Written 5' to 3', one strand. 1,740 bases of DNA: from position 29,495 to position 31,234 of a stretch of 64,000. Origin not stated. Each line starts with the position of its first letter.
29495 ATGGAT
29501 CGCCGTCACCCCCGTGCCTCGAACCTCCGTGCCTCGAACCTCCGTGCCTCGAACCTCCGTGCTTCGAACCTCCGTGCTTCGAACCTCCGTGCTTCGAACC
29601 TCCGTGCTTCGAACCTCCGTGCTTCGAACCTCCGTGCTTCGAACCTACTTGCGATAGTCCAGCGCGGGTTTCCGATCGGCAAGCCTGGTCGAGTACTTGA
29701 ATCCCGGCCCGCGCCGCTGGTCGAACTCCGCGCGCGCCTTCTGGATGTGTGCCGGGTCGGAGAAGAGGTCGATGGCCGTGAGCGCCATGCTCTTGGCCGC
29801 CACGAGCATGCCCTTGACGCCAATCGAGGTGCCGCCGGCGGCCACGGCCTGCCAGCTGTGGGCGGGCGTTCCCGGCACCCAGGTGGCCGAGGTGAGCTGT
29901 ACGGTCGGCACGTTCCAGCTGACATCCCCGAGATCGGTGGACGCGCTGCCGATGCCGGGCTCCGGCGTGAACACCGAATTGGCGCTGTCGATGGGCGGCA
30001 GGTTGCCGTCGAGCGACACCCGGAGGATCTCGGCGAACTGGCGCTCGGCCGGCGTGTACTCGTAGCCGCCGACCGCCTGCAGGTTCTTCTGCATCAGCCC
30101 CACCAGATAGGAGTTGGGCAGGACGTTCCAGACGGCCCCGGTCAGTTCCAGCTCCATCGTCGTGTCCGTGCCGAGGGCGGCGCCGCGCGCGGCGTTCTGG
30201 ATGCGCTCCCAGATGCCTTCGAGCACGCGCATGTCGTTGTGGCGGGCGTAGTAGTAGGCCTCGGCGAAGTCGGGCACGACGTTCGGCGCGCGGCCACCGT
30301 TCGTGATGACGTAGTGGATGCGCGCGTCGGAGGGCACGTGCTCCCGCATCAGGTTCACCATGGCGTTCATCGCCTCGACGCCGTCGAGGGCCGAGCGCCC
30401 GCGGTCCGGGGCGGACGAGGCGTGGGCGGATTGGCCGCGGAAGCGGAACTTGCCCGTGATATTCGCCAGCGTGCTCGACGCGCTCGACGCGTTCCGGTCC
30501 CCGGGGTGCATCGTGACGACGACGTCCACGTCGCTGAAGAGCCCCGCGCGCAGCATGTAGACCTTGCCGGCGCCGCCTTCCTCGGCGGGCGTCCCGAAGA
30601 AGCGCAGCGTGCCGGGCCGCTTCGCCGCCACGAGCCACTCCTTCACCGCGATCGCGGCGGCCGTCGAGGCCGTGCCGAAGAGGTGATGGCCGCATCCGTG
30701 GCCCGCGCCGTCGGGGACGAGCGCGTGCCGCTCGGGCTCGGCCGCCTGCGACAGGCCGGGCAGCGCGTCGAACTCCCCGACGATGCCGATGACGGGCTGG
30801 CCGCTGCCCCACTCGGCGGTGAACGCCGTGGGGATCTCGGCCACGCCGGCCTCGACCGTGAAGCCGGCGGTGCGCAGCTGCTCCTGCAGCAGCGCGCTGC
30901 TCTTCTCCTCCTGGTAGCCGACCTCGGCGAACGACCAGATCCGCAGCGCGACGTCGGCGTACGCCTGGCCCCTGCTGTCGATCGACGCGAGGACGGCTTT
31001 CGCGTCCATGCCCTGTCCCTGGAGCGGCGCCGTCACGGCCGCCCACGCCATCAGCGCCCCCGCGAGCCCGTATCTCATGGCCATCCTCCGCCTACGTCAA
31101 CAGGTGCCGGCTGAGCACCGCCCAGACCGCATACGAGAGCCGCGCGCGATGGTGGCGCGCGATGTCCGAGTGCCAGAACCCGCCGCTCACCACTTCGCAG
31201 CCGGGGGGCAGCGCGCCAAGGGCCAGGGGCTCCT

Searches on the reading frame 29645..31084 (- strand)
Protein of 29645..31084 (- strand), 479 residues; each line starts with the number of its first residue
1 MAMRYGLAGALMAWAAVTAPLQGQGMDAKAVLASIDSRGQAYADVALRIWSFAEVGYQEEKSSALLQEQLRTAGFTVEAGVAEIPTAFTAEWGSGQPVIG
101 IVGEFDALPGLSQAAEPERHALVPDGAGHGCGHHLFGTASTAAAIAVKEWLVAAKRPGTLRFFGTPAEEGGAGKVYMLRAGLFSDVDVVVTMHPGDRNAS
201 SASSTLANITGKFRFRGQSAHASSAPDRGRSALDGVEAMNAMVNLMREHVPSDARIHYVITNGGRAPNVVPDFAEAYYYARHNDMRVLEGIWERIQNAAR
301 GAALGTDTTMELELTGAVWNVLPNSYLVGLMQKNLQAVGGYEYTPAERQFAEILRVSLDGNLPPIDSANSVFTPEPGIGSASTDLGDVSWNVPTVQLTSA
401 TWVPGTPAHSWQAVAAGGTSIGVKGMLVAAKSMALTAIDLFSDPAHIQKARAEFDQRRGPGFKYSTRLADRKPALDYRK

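Call 39: find_encoding_contigs(protein=window:29645-31084:-, flank=10000, max_places=6)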
Protein window:29645-31084:- (479 aa): 1 contig read that carries it; 1 place shown.
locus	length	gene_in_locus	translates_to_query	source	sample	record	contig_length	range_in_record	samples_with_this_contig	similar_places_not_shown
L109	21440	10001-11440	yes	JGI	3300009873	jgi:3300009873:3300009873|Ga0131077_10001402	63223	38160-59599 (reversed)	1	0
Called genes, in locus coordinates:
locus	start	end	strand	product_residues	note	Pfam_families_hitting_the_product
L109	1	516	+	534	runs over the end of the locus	PF07687:M20_dimer (weak)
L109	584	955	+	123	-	-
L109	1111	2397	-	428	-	PF00266:Aminotran_5, PF00155:Aminotran_1_2, PF01041:DegT_DnrJ_EryC1 (weak)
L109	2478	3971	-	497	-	-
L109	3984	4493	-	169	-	PF05163:DinB, PF04978:MST (faint), PF12867:DinB_2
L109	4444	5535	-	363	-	PF13349:DUF4097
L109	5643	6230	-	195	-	-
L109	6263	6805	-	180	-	PF07638:Sigma70_ECF (faint), PF04542:Sigma70_r2, PF08281:Sigma70_r4_2, PF04545:Sigma70_r4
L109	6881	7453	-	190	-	PF04011:LemA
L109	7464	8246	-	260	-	PF04536:TPM_phosphatase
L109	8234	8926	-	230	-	-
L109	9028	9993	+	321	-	PF01933:CofD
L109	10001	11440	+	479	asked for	PF01546:Peptidase_M20, PF07687:M20_dimer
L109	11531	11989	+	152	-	-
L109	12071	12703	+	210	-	-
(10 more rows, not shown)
